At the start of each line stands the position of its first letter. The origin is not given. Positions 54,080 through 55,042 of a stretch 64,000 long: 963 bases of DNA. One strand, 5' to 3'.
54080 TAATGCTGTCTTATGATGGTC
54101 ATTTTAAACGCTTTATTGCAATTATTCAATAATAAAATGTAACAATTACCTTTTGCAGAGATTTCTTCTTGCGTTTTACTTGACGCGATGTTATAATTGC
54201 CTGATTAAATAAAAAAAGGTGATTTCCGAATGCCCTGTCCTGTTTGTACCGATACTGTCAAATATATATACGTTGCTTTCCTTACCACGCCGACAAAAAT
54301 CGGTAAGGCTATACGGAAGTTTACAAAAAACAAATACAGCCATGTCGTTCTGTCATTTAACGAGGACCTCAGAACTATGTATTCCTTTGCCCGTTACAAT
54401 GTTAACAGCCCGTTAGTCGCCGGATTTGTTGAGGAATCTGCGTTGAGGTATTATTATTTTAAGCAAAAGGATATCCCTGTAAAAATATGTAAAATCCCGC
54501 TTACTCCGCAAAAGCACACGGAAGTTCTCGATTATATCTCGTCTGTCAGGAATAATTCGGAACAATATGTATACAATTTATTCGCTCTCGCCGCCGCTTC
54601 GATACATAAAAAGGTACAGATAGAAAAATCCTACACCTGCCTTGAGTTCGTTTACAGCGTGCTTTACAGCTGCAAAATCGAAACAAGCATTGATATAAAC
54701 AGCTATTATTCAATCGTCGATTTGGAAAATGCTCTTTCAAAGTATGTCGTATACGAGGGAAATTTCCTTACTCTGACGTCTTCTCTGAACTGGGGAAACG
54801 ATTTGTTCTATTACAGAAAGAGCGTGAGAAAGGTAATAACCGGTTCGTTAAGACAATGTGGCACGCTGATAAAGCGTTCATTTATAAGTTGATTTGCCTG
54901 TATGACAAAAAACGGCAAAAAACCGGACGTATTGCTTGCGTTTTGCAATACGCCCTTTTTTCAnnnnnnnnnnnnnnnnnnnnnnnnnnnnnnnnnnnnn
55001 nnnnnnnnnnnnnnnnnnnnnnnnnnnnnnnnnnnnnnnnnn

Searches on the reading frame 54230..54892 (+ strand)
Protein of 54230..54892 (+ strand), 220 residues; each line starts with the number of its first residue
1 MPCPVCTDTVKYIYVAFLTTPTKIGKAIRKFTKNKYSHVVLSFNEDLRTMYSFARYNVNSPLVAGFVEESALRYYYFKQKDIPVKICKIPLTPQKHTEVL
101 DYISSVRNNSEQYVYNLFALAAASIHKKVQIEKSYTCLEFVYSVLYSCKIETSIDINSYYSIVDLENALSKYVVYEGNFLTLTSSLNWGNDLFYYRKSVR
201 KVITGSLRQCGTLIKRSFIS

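Call 5: search_protein_families(library=pfam, proteins=[window:54230-54892:+])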
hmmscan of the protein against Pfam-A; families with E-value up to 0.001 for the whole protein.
window:54230-54892:+ (220 aa): 0 families

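Call 10: find_encoding_contigs(protein=window:54230-54892:+, flank=10000, max_places=10)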
Protein window:54230-54892:+ (220 aa): 22 contigs read that carry it; 10 places shown.
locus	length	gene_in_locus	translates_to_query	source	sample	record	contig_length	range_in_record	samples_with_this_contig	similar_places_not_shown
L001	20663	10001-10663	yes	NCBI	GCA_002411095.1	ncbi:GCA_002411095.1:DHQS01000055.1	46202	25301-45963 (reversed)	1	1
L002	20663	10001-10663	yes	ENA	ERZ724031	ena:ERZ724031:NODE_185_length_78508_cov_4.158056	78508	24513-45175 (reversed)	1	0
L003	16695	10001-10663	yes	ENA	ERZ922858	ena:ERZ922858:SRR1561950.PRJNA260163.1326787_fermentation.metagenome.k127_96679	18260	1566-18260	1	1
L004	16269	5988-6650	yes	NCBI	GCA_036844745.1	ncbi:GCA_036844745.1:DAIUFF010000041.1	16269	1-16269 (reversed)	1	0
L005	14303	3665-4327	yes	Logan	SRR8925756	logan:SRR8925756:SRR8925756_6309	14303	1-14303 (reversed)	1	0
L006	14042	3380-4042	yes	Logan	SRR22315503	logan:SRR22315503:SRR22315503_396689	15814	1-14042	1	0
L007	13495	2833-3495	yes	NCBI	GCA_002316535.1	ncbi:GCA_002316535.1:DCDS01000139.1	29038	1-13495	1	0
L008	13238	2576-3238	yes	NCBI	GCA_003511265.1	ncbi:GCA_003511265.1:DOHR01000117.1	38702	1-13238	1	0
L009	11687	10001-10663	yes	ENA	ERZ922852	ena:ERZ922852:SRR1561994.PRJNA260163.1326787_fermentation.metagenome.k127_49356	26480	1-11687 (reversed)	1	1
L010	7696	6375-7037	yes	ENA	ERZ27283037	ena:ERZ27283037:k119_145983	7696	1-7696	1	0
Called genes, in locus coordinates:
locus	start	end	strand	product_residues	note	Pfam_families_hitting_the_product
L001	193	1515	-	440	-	-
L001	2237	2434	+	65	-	-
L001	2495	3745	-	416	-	PF00871:Acetate_kinase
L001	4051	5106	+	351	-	PF05636:HIGH_NTase1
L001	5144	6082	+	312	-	PF00781:DAGK_cat, PF19279:YegS_C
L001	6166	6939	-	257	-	PF00121:TIM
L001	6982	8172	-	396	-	PF00162:PGK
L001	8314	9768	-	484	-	PF01547:SBP_bac_1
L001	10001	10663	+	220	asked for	-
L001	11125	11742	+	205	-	-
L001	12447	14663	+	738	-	PF18998:Flg_new_2 (faint)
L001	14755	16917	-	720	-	-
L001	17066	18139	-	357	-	PF01408:GFO_IDH_MocA, PF02894:GFO_IDH_MocA_C, PF22725:GFO_IDH_MocA_C3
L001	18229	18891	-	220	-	-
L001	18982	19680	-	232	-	-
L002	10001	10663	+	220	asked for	-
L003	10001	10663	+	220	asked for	-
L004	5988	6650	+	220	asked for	-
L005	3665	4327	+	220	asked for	-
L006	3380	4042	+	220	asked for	-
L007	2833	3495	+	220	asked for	-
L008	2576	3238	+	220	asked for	-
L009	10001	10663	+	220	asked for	-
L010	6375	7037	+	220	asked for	-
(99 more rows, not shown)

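Call 19: find_homologous_proteins(query=window:54230-54889:+)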
Query window:54230-54889:+ (220 aa): 50 proteins with E <= 0.001 among 119 candidates.
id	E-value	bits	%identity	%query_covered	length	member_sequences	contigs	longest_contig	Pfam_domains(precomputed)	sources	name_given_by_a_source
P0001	6.7e-137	472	100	97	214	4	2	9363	-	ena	-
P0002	6.0e-104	364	79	97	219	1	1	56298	-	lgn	-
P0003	5.0e-103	361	77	95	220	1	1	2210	-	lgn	-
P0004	1.2e-92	328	71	95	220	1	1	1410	-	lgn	-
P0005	2.0e-91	324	69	97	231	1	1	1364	-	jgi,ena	-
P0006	8.1e-91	322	68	94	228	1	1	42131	-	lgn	-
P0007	9.1e-90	318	68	95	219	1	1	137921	-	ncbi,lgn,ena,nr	ncbi:MAG: hypothetical protein CVU97_00440 [Firmicutes bacterium HGW-Firmicutes-21]|nr:MAG: hypothet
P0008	2.1e-84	301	65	100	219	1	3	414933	-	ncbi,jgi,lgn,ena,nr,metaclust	ncbi:MAG: hypothetical protein A2Y15_00885 [Clostridiales bacterium GWF2_36_10]|nr:MAG: hypothetical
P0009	1.2e-83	298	63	95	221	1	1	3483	-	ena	-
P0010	5.9e-83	296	62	99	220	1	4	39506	-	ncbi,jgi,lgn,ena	jgi:hypothetical protein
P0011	7.7e-65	237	51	98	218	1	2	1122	-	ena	-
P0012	1.1e-50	190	47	93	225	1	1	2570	-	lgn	-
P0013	1.5e-49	187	45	88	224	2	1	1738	-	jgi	-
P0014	8.5e-49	184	43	94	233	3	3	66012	-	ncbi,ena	-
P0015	1.9e-47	180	45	94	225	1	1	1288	-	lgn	-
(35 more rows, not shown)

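Call 20: find_encoding_contigs(protein=P0002, flank=10000, max_places=2)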
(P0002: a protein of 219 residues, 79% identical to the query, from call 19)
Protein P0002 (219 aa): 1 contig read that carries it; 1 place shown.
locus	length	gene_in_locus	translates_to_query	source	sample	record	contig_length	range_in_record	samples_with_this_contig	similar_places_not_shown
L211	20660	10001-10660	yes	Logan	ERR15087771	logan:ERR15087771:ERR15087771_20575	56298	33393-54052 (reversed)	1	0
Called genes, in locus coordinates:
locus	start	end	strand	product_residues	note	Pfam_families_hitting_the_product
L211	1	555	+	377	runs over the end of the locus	PF01053:Cys_Met_Meta_PP, PF01041:DegT_DnrJ_EryC1 (faint)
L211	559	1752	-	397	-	PF00871:Acetate_kinase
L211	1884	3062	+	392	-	PF05636:HIGH_NTase1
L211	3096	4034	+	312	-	PF00781:DAGK_cat, PF19279:YegS_C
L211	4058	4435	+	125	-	PF01361:Tautomerase, PF14552:Tautomerase_2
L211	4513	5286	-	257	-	PF00121:TIM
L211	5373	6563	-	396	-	PF00162:PGK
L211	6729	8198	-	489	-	PF01547:SBP_bac_1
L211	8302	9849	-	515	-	PF00773:RNB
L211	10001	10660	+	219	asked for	-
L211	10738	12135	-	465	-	PF00587:tRNA-synt_2b, PF03129:HGTP_anticodon, PF09180:ProRS-C_1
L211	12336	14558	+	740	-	PF18998:Flg_new_2 (faint)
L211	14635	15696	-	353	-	PF01408:GFO_IDH_MocA, PF22725:GFO_IDH_MocA_C3, PF02894:GFO_IDH_MocA_C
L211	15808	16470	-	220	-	-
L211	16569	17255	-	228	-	-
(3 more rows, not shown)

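Call 21: find_encoding_contigs(protein=P0007, flank=10000, max_places=2)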
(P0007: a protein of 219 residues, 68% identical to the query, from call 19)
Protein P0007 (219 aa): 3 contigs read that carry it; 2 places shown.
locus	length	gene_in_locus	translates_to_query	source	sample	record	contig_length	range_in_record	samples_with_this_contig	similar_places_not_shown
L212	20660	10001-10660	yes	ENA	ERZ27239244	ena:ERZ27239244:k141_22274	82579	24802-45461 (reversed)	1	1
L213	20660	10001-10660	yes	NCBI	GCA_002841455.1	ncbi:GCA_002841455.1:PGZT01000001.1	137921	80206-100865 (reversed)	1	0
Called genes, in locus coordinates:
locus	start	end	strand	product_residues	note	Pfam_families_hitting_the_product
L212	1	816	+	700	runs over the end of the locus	PF12437:GSIII_N, PF00120:Gln-synt_C, PF18318:Gln-synt_C-ter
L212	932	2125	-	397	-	PF00871:Acetate_kinase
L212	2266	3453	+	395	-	PF05636:HIGH_NTase1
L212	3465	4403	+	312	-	PF00781:DAGK_cat, PF19279:YegS_C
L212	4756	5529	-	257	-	PF00121:TIM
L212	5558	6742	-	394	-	PF00162:PGK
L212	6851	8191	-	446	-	PF01547:SBP_bac_1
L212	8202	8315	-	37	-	-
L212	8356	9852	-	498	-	PF00773:RNB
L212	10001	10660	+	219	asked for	-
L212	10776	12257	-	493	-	PF00587:tRNA-synt_2b, PF03129:HGTP_anticodon, PF09180:ProRS-C_1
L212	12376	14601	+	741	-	PF18998:Flg_new_2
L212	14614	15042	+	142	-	-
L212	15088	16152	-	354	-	PF01408:GFO_IDH_MocA, PF22725:GFO_IDH_MocA_C3, PF02894:GFO_IDH_MocA_C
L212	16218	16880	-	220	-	-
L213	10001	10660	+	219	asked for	-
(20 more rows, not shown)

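Call 22: find_encoding_contigs(protein=P0008, flank=10000, max_places=2)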
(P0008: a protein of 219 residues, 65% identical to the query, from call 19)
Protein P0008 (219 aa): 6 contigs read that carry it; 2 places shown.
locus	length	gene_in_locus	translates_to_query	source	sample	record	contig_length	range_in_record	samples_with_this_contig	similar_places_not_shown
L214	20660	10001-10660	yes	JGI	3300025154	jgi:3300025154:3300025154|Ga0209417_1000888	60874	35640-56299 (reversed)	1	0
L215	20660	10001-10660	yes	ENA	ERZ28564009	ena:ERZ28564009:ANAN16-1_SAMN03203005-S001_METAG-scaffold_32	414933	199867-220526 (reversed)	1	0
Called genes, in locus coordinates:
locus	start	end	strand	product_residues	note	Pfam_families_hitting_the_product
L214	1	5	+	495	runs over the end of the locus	PF14821:Thr_synth_N, PF00291:PALP, PF24857:THR4_C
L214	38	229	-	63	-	PF07561:DUF1540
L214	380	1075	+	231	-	PF00149:Metallophos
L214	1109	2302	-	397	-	PF00871:Acetate_kinase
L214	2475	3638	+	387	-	PF05636:HIGH_NTase1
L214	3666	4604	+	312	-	PF00781:DAGK_cat, PF19279:YegS_C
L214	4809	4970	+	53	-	PF01361:Tautomerase, PF14552:Tautomerase_2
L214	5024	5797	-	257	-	PF00121:TIM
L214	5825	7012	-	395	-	PF00162:PGK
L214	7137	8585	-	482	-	PF01547:SBP_bac_1, PF13416:SBP_bac_8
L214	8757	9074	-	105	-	-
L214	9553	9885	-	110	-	-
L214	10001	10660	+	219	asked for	-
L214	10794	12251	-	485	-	PF00587:tRNA-synt_2b, PF03129:HGTP_anticodon, PF09180:ProRS-C_1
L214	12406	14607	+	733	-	PF27299:TP0873_N (faint), PF18998:Flg_new_2 (weak)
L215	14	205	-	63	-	PF07561:DUF1540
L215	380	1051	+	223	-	PF00149:Metallophos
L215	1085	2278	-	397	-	PF00871:Acetate_kinase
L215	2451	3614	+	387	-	PF05636:HIGH_NTase1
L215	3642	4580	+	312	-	PF00781:DAGK_cat, PF19279:YegS_C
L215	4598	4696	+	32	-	-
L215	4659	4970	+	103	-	PF14552:Tautomerase_2, PF01361:Tautomerase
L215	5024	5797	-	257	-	PF00121:TIM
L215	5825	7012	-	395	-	PF00162:PGK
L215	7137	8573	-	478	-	PF01547:SBP_bac_1, PF13416:SBP_bac_8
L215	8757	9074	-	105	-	-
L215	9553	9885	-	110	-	-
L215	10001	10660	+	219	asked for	-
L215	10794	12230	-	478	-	PF00587:tRNA-synt_2b, PF03129:HGTP_anticodon, PF09180:ProRS-C_1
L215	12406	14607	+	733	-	PF27299:TP0873_N (faint), PF18998:Flg_new_2 (weak)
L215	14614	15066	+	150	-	-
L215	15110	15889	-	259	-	PF13411:MerR_1 (weak)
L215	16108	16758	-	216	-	PF14804:Jag_N, PF13083:KH_KhpA-B, PF01424:R3H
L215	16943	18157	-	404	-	PF02096:60KD_IMP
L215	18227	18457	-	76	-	PF01809:YidD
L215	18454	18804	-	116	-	PF00825:Ribonuclease_P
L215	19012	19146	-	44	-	PF00468:Ribosomal_L34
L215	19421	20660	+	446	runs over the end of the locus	PF13173:AAA_14 (faint), PF00308:Bac_DnaA, PF01695:IstB_IS21 (weak), PF01637:ATPase_2 (faint), PF00004:AAA (weak), PF08299:Bac_DnaA_C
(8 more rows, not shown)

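Call 23: find_encoding_contigs(protein=P0006, flank=10000, max_places=2)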
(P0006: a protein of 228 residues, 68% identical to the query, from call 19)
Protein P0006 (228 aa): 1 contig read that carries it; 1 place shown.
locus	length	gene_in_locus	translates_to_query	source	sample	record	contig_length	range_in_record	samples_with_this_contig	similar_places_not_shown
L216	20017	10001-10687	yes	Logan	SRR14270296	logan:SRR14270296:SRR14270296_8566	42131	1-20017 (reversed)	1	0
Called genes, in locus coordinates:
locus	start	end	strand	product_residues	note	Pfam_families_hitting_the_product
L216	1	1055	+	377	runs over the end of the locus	PF01053:Cys_Met_Meta_PP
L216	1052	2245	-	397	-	PF00871:Acetate_kinase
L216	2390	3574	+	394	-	PF05636:HIGH_NTase1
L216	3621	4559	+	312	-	PF00781:DAGK_cat, PF19279:YegS_C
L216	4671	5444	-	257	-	PF00121:TIM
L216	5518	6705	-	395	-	PF00162:PGK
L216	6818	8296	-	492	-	PF01547:SBP_bac_1 (weak)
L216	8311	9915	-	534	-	PF00773:RNB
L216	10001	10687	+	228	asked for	-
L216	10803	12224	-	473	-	PF00587:tRNA-synt_2b, PF03129:HGTP_anticodon, PF09180:ProRS-C_1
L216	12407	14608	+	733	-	PF18998:Flg_new_2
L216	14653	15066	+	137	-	-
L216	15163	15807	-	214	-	PF14804:Jag_N, PF13083:KH_KhpA-B, PF01424:R3H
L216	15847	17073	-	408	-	PF02096:60KD_IMP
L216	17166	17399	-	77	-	PF01809:YidD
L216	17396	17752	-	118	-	PF00825:Ribonuclease_P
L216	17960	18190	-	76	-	PF00468:Ribosomal_L34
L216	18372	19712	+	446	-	PF11638:DnaA_N (weak), PF00308:Bac_DnaA, PF01695:IstB_IS21, PF01637:ATPase_2 (faint), PF00004:AAA (weak), PF13173:AAA_14 (faint), PF08299:Bac_DnaA_C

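Call 27: find_homologous_proteins(query=L216:18372-19709:+, max_evalue=1e-150)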
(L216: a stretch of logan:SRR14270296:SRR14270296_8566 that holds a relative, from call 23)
Query L216:18372-19709:+ (446 aa): 128 proteins with E <= 1e-150 among 8000 candidates; the best 120 are listed.
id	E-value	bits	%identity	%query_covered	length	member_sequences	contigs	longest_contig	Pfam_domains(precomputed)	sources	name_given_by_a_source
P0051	1.9e-285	964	100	100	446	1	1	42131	PF13173.13,PF11638.14,PF01695.24,PF00308.25,PF08299.18,PF00004.36,PF01637.25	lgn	-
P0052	6.4e-268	907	92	100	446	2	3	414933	PF13173.13,PF01695.24,PF00308.25,PF08299.18,PF00004.36,PF01637.25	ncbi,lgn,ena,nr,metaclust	ncbi:MAG: hypothetical protein A2Y15_00835 [Clostridiales bacterium GWF2_36_10]|nr:MAG: hypothetical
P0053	2.2e-261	885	91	100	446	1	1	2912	PF13173.13,PF11638.14,PF01695.24,PF00308.25,PF08299.18,PF00004.36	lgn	-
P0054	3.5e-256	868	89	100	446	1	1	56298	PF13173.13,PF11638.14,PF01695.24,PF00308.25,PF08299.18,PF00004.36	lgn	-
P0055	1.6e-252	856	88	100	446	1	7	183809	PF13173.13,PF11638.14,PF01695.24,PF00308.25,PF08299.18,PF00004.36,PF01637.25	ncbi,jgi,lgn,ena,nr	ncbi:MAG: chromosomal replication initiator protein DnaA [Eubacteriales bacterium]|nr:chromosomal re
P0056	1.7e-251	853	88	99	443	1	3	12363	PF13173.13,PF11638.14,PF01695.24,PF00308.25,PF08299.18,PF00004.36,PF01637.25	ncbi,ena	-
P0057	8.8e-251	850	86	100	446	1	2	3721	PF11638.14,PF01695.24,PF00308.25,PF08299.18,PF00004.36,PF01637.25,PF13191.13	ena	-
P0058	1.8e-250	849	87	100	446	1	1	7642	PF13173.13,PF11638.14,PF01695.24,PF00308.25,PF08299.18,PF00004.36,PF01637.25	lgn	-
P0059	8.4e-249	844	86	100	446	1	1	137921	PF11638.14,PF01695.24,PF00308.25,PF08299.18,PF00004.36,PF01637.25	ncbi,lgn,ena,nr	ncbi:MAG: chromosomal replication initiator protein DnaA [Firmicutes bacterium HGW-Firmicutes-21]|nr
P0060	2.5e-248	842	86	100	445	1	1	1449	PF13173.13,PF11638.14,PF01695.24,PF00308.25,PF08299.18,PF00004.36,PF01637.25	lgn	-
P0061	4.8e-248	841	85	100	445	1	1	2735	PF13173.13,PF11638.14,PF01695.24,PF00308.25,PF08299.18,PF00004.36,PF01637.25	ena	-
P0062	6.3e-248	841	85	100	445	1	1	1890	PF13173.13,PF11638.14,PF01695.24,PF00308.25,PF08299.18,PF00004.36,PF01637.25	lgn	-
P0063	4.3e-247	838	85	100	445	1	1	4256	PF13173.13,PF11638.14,PF01695.24,PF00308.25,PF08299.18,PF00004.36,PF01637.25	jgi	-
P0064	2.8e-244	829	84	100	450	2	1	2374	PF13173.13,PF11638.14,PF01695.24,PF00308.25,PF08299.18,PF00004.36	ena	-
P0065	3.2e-244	829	84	100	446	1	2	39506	PF11638.14,PF01695.24,PF00308.25,PF08299.18,PF00004.36,PF01637.25,PF13191.13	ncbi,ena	-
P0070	1.2e-210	718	75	98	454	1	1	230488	PF13173.13,PF11638.14,PF01695.24,PF00308.25,PF08299.18,PF00004.36,PF01637.25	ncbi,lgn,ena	-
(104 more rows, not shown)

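Call 28: find_encoding_contigs(protein=P0055, flank=10000, max_places=4)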
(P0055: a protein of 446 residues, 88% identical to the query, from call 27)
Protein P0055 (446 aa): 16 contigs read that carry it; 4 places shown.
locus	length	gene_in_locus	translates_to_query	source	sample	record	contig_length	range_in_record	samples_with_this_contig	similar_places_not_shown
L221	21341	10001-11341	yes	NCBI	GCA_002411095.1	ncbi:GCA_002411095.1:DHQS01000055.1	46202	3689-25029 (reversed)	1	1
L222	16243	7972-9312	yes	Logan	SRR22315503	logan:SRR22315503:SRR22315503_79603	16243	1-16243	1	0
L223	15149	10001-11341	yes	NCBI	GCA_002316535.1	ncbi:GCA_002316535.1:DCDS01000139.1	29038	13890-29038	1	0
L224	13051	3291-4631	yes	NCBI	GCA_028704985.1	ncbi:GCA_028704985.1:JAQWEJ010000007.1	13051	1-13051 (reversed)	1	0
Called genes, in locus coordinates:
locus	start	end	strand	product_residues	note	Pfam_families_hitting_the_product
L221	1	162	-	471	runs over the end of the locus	PF03323:GerA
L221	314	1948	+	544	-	PF01551:Peptidase_M23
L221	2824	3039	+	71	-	-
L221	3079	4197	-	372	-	-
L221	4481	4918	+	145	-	-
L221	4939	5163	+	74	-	-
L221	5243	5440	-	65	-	-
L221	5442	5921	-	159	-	PF01145:Band_7 (weak)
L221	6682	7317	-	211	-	PF14804:Jag_N, PF13083:KH_KhpA-B, PF01424:R3H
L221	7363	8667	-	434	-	PF02096:60KD_IMP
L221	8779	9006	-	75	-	PF01809:YidD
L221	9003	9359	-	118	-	PF00825:Ribonuclease_P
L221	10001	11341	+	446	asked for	PF11638:DnaA_N (weak), PF00308:Bac_DnaA, PF01695:IstB_IS21, PF01637:ATPase_2 (faint), PF00004:AAA (weak), PF13173:AAA_14 (weak), PF08299:Bac_DnaA_C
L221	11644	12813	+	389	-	PF00712:DNA_pol3_beta, PF02767:DNA_pol3_beta_2, PF02768:DNA_pol3_beta_3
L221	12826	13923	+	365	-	PF02463:SMC_N, PF13175:AAA_15, PF13476:AAA_23, PF13304:AAA_21 (weak)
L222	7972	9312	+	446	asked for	PF11638:DnaA_N (weak), PF00308:Bac_DnaA, PF01695:IstB_IS21, PF01637:ATPase_2 (faint), PF00004:AAA (weak), PF13173:AAA_14 (weak), PF08299:Bac_DnaA_C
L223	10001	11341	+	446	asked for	PF11638:DnaA_N (weak), PF00308:Bac_DnaA, PF01695:IstB_IS21, PF01637:ATPase_2 (faint), PF00004:AAA (weak), PF13173:AAA_14 (weak), PF08299:Bac_DnaA_C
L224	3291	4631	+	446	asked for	PF11638:DnaA_N (weak), PF00308:Bac_DnaA, PF01695:IstB_IS21, PF01637:ATPase_2 (faint), PF00004:AAA (weak), PF13173:AAA_14 (weak), PF08299:Bac_DnaA_C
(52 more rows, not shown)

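Call 32: find_encoding_contigs(protein=P0010, flank=10000, max_places=1)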
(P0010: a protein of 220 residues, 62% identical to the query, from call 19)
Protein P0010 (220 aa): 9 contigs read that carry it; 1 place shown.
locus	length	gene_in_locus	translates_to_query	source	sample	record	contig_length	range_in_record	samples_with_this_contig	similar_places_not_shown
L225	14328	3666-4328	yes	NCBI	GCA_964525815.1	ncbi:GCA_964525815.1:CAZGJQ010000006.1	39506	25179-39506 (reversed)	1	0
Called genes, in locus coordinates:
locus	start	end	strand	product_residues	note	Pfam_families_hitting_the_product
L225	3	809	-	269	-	?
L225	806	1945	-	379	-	-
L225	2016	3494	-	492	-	PF00773:RNB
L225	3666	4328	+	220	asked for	-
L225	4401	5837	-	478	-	PF00587:tRNA-synt_2b, PF03129:HGTP_anticodon, PF09180:ProRS-C_1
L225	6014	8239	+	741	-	PF27299:TP0873_N (faint), PF18998:Flg_new_2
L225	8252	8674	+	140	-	-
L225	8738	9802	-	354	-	PF01408:GFO_IDH_MocA, PF22725:GFO_IDH_MocA_C3, PF02894:GFO_IDH_MocA_C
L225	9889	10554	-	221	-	-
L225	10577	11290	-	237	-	-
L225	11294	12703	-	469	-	PF03323:GerA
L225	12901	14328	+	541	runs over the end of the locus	PF01551:Peptidase_M23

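Call 33: find_encoding_contigs(protein=P0014, flank=10000, max_places=1)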
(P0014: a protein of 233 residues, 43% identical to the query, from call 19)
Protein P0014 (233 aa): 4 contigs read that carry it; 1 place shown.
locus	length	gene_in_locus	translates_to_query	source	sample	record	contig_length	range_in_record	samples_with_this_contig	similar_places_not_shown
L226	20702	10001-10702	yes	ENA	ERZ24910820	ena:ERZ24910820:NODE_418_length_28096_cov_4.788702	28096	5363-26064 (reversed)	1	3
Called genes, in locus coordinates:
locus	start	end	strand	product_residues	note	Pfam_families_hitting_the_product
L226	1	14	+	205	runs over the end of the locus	PF20026:DUF6434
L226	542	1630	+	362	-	PF00005:ABC_tran, PF13304:AAA_21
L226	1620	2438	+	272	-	PF06182:ABC2_membrane_6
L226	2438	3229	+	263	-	PF06182:ABC2_membrane_6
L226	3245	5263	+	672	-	PF00488:MutS_V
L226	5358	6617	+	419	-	PF00817:IMS, PF11798:IMS_HHH (weak), PF21999:IMS_HHH_1 (weak), PF11799:IMS_C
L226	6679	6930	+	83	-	-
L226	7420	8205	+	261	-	PF00005:ABC_tran, PF13304:AAA_21 (weak)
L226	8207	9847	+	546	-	-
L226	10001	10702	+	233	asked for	-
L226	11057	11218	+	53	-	-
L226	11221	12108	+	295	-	PF01551:Peptidase_M23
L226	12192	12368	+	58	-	-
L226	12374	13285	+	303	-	-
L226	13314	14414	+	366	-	PF01757:Acyl_transf_3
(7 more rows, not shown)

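Call 34: find_encoding_contigs(protein=P0070, flank=10000, max_places=1)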
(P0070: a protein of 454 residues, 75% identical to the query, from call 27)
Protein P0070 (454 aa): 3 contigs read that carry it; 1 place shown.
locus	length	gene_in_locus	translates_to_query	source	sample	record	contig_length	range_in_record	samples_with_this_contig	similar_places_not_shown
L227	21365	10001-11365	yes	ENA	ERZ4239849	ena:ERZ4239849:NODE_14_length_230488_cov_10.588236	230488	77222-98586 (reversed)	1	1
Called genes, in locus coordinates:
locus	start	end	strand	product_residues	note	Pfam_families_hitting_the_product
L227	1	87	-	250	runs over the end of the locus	PF13489:Methyltransf_23, PF13847:Methyltransf_31, PF08241:Methyltransf_11, PF08242:Methyltransf_12 (weak), PF13649:Methyltransf_25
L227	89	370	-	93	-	PF01371:Trp_repressor, PF13384:HTH_23 (weak)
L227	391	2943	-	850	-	PF16147:DUF4855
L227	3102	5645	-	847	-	PF16147:DUF4855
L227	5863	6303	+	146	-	-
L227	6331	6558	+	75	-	-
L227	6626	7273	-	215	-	PF14804:Jag_N, PF13083:KH_KhpA-B, PF01424:R3H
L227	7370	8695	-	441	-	PF02096:60KD_IMP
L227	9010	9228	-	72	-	PF00825:Ribonuclease_P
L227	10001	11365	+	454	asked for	PF11638:DnaA_N (weak), PF00308:Bac_DnaA, PF01695:IstB_IS21 (weak), PF01637:ATPase_2 (weak), PF00004:AAA, PF13173:AAA_14 (weak), PF08299:Bac_DnaA_C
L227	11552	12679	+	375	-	PF00712:DNA_pol3_beta, PF02767:DNA_pol3_beta_2, PF02768:DNA_pol3_beta_3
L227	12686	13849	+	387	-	PF02463:SMC_N, PF13175:AAA_15, PF13476:AAA_23, PF13304:AAA_21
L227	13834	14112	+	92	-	-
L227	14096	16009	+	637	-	PF02518:HATPase_c, PF00204:DNA_gyraseB, PF01751:Toprim, PF21249:GyrB_hook (weak), PF00986:DNA_gyraseB_C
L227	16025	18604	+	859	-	PF00521:DNA_topoisoIV, PF03989:DNA_gyraseA_C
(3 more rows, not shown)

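Call 44: search_protein_families(library=ncbifam, proteins=[window:54230-54892:+], max_evalue=0.01)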
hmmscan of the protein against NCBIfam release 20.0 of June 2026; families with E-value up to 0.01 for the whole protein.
window:54230-54892:+ (220 aa): 0 families

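Call 47: find_related_loci(query=A2, collection=metagenome_contigs, flank=6000)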
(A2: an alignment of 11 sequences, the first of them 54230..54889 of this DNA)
Query A2 (220 aa) in metagenome_contigs; peptide patterns used: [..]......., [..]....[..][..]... (x = any residue, [..] = any of these).
134 stretches matched a pattern; 6 encode a relative of the query (tblastn E <= 1e-3); 6 distinct loci.
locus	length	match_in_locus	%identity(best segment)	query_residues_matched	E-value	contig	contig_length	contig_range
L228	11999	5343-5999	65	1-220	7e-92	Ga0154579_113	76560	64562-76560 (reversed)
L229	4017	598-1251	62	1-218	9e-85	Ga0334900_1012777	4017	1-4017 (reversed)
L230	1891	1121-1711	46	12-208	1e-59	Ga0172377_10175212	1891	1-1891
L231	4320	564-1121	45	13-198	7e-52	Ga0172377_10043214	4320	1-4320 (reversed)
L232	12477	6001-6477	43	11-179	1e-39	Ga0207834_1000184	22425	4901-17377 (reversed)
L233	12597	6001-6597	32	13-215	3e-30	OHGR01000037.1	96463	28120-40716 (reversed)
